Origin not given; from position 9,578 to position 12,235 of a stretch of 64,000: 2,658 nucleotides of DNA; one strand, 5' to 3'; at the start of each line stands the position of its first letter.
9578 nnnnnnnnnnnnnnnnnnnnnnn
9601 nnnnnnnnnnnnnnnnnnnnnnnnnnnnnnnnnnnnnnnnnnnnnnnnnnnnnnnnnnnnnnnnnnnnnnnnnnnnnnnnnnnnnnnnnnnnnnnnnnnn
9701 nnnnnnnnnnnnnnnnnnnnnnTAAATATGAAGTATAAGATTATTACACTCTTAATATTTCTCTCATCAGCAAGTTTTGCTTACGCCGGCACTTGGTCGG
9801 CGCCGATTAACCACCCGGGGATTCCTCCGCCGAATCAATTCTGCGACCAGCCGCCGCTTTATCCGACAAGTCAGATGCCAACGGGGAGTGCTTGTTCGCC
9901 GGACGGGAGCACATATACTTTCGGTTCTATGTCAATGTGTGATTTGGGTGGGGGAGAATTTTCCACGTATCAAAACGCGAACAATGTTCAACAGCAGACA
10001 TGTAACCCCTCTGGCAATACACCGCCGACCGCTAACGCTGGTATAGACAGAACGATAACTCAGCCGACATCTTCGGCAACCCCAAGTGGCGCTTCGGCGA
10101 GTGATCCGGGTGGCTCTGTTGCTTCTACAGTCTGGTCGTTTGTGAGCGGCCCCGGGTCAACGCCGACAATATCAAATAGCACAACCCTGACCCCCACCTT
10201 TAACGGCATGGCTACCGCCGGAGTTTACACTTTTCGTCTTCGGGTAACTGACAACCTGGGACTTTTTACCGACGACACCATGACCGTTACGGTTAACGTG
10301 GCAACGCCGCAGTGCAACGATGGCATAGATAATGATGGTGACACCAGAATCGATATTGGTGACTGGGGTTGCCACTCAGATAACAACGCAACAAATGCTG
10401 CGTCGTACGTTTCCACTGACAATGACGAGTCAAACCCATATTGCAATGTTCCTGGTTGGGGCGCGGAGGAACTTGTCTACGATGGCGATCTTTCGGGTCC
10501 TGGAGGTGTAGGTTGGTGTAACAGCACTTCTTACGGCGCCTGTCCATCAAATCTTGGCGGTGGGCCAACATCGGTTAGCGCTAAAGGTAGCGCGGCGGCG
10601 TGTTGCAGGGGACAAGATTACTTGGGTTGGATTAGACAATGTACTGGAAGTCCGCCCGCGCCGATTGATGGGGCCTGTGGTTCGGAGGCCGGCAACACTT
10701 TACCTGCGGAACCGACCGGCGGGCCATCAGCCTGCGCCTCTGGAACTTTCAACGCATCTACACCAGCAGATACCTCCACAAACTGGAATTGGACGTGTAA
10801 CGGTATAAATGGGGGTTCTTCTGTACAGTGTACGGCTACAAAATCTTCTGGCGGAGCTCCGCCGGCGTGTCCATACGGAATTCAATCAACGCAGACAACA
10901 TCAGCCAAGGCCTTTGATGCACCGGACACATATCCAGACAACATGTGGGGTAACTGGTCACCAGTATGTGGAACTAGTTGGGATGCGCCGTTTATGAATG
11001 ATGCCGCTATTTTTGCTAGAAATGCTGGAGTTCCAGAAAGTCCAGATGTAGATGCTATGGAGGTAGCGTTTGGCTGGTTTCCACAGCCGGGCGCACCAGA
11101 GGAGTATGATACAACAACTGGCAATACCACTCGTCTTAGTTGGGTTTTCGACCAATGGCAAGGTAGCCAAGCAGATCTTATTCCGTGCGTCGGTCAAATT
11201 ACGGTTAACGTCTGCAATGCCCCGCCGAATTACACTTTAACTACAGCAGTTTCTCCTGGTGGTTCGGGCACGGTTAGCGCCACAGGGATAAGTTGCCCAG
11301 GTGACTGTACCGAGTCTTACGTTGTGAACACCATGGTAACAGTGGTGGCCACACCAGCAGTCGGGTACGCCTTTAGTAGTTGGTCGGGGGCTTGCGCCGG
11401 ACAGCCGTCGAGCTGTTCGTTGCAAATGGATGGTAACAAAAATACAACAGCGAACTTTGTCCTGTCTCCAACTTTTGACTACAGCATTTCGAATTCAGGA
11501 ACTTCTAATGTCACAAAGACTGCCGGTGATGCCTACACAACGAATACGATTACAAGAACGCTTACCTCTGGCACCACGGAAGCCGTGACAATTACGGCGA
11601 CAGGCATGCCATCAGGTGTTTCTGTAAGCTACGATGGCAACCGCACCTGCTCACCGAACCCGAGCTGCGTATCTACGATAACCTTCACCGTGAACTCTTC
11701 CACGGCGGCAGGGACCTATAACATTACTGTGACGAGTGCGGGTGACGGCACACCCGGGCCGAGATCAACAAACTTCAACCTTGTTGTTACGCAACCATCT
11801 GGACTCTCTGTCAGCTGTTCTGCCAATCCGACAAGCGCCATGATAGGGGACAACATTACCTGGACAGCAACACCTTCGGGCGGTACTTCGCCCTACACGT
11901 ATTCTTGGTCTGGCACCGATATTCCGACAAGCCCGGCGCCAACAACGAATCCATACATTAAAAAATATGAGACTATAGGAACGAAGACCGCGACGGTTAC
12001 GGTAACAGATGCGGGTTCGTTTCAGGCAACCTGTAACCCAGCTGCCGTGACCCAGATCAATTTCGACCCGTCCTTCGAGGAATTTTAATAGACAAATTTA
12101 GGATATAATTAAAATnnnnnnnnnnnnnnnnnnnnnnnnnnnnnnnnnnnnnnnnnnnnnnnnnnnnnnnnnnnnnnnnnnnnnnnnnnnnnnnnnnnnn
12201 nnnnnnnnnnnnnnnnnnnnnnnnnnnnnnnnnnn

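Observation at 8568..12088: Tandem paralogous giant surface proteins sharing a C-terminal PKD-like domain and a conserved -NF(N/D)P(D/S)FEEF terminal tail, adjacent to the pilus locus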

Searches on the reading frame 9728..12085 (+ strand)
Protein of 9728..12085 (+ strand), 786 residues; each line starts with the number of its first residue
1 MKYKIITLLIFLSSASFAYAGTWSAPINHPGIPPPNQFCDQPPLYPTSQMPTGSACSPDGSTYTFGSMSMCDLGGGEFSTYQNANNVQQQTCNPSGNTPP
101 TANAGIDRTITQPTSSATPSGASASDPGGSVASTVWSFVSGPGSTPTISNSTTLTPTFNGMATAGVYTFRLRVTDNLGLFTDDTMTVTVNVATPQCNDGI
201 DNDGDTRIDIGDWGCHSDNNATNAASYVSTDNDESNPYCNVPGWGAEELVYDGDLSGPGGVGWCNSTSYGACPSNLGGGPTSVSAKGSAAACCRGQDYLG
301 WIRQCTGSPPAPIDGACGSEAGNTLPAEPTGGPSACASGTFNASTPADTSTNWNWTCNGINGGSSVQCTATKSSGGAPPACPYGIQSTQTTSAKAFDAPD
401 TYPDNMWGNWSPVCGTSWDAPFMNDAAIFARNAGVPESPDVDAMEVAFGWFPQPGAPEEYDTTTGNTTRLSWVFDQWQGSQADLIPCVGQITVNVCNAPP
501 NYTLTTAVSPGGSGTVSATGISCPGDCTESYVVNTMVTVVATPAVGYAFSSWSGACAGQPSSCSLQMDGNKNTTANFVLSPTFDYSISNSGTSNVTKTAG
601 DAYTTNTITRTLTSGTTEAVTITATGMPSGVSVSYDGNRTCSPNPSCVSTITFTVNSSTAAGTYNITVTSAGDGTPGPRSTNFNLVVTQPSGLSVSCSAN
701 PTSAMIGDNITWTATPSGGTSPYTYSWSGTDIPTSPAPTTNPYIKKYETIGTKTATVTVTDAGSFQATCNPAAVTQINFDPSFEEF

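Call 3: search_protein_families(library=pfam, proteins=[window:9728-12085:+], max_evalue=1)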
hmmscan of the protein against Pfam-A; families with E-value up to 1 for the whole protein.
window:9728-12085:+ (786 aa): 4 families
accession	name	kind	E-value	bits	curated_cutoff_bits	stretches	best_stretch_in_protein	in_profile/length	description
PF22352.2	K319L-like_PKD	-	3.7e-16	59.3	27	1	104-189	1-84/84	K319L-like, PKD domain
PF18998.6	Flg_new_2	-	1.4e-11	44.7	23.6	1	505-578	2-70/73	Divergent InlB B-repeat domain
PF18911.6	PKD_4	-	2.6e-05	24.6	27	2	97-189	1-85/85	PKD domain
PF07495.19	Y_Y_Y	-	0.24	11.8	26.6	0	164-191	37-64/65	Y_Y_Y domain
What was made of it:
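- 11240..11461 (+): B: divergent InlB B-repeat (residues 505-578). Pfam PF18998, 44.7 bits against 23.6 (call 3)
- On PKD domain (Pfam PF22352/PF18911/PF00801), B's N-terminal domain: K319L-like_PKD scores 59.3 bits against 27 at B residues 104-189 (call 3).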

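Call 4: search_protein_families(library=ncbifam, proteins=[window:9728-12085:+], max_evalue=1)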
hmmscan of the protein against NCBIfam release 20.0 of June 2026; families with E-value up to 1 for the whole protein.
window:9728-12085:+ (786 aa): 1 family
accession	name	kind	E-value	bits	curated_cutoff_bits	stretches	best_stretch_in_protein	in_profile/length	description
NF033662.1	acid_disulf_rpt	repeat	4.2e-06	26.4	41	1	195-219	6-30/32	acidic double-disulfide repeat-containing protein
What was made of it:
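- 10310..10384 (+): B: single acidic double-disulfide repeat (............., residues 195-219). NCBIfam NF033662, E 4.2e-6, 26.4 bits, below the 41-bit cut-off (call 4)
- On NCBIfam NF033662 acidic double-disulfide repeat protein: One repeat, 26.4 bits, E 4.2e-6 at B residues 195-219 (call 4).
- Checked: At 26.4 bits it is below the whole-protein cut-off of 41 (call 4).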

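Call 58: search_protein_families(library=pfam, alignment_id=A4, max_evalue=0.001)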
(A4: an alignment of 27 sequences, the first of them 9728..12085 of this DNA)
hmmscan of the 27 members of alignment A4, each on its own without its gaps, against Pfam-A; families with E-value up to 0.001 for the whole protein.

A. member 1, window:9728-12085:+ (786 aa): 3 families
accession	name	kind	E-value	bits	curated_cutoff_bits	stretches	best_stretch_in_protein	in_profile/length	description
PF22352.2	K319L-like_PKD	-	3.7e-16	59.3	27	1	104-189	1-84/84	K319L-like, PKD domain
PF18998.6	Flg_new_2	-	1.4e-11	44.7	23.6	1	505-578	2-70/73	Divergent InlB B-repeat domain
PF18911.6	PKD_4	-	2.6e-05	24.6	27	1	97-189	1-85/85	PKD domain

B. families by the number of members that match (of 27 scanned): 7 families
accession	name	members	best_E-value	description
PF18998.6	Flg_new_2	18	2e-37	Divergent InlB B-repeat domain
PF18911.6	PKD_4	6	1.5e-16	PKD domain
PF07705.17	CARDB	4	1.1e-12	CARDB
PF00801.26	PKD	3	3.2e-07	PKD domain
PF22352.2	K319L-like_PKD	2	3.7e-16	K319L-like, PKD domain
PF13573.12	SprB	2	0.00019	SprB repeat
PF13927.12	Ig_3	1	0.0002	Immunoglobulin domain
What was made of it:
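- On Pfam PF18998 Flg_new_2 (divergent InlB B-repeat): 18 of 27 family members hit, best E 2e-37 (call 58).
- On PilY1/PilC pilus tip adhesins: Absent from A, B and 25 relatives (calls 3, 58).
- Closest known: PilY1/PilC-type non-pilin pilus-associated adhesins. Different: There is no PilY1 beta-propeller domain (calls 3, 58).
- There is no PilY1/Neisseria_PilC domain (calls 3, 58).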

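Call 79: search_solved_structures(query=window:9728-12085:+, max_evalue=0.1)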
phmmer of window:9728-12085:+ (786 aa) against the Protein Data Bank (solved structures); distinct sequences matched with E-value up to 0.1: 10.
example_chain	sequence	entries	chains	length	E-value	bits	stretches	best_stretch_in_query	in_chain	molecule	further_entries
6nz0_Z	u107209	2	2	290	2.8e-10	42.4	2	92-189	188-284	Dyslexia-associated protein KIAA0319-like protein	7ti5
2yrl_A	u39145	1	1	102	1.4e-05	26.9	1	99-190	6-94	KIAA1837 protein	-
9p4n_R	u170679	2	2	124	0.00036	22.1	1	94-211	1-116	Dyslexia-associated protein KIAA0319-like protein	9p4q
7kpn_Z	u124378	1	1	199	0.0025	19.4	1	93-192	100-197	Dyslexia-associated protein KIAA0319-like protein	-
7wjx_R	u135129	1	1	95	0.0093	17.5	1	97-190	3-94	Dyslexia-associated protein KIAA0319-like protein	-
6ihb_R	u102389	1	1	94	0.01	17.3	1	97-190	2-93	Dyslexia-associated protein KIAA0319-like protein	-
5lxk_A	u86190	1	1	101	0.012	17.1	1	703-775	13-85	Decoration protein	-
7wqp_R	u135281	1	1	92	0.018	16.5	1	99-190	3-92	Dyslexia-associated protein KIAA0319-like protein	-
6jcq_R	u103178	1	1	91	0.026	16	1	108-190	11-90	Dyslexia-associated protein KIAA0319-like protein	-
3iy4_A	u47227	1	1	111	0.07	14.6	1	278-362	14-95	fragment of neutralizing antibody 15 (light chain)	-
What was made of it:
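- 10037..10294 (+): B: K319L-like PKD domain (residues 104-189). Pfam PF22352, 59.3 bits against 27 (call 3); PDB KIAA0319L, E 2.8e-10 (call 79)
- On PKD domain (Pfam PF22352/PF18911/PF00801), B's N-terminal domain: PDB KIAA0319L, E 2.8e-10 (call 79).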
